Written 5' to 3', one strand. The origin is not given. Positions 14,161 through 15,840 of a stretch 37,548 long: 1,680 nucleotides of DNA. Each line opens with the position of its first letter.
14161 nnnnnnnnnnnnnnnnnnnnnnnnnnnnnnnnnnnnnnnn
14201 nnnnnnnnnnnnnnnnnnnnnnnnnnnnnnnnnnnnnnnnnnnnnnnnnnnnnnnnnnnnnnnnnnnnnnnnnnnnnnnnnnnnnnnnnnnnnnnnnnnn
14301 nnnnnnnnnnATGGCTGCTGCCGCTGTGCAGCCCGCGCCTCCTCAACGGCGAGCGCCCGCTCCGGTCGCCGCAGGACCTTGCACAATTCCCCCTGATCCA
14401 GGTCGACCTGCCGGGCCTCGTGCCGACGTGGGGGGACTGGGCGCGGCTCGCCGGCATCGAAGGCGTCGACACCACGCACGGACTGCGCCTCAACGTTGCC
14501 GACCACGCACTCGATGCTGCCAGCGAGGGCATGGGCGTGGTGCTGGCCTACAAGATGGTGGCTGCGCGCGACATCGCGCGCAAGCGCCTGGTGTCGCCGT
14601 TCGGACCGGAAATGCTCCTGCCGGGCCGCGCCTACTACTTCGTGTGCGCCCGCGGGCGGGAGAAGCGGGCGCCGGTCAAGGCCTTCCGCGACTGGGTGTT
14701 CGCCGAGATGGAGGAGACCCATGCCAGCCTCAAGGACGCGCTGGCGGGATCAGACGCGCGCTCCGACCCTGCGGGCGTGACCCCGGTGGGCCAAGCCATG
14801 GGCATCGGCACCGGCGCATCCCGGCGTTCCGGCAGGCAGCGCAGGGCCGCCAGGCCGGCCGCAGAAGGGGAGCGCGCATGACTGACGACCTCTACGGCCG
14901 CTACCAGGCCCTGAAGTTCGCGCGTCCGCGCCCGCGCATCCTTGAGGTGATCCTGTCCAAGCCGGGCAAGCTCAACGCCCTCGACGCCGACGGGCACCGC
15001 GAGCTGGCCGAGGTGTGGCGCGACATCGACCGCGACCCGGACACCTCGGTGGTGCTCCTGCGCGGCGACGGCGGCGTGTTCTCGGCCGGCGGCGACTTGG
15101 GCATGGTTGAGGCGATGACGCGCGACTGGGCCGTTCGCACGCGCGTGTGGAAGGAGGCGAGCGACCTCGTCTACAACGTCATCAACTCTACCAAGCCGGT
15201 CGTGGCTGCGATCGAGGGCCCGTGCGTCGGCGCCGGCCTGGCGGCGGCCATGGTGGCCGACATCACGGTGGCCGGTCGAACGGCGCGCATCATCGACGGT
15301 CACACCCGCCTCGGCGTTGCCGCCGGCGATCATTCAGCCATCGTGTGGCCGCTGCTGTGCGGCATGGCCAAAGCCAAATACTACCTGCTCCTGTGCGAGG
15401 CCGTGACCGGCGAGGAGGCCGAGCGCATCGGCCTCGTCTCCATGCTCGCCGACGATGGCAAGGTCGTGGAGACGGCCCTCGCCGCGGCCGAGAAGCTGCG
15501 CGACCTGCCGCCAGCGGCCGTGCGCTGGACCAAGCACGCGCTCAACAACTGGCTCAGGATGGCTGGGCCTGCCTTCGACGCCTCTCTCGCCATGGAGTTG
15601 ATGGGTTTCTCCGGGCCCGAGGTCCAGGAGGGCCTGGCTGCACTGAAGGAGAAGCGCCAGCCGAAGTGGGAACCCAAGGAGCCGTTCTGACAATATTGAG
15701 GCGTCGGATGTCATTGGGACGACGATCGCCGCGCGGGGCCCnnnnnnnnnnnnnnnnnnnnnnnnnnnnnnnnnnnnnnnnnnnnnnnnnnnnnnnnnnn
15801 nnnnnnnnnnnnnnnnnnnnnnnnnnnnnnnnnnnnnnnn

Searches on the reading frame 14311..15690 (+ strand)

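Call 33: search_protein_families(library=pfam, proteins=[window:14311-15690:+], max_evalue=0.0001)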
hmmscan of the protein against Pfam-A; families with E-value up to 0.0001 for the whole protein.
window:14311-15690:+ (459 aa): 2 families
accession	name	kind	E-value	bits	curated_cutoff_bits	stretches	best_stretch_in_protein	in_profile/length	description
PF00378.25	ECH_1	-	7e-45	153.8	27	1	210-454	6-249/251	Enoyl-CoA hydratase/isomerase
PF16113.10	ECH_2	-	7.2e-21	75.5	27.2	1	213-337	4-130/335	Enoyl-CoA hydratase/isomerase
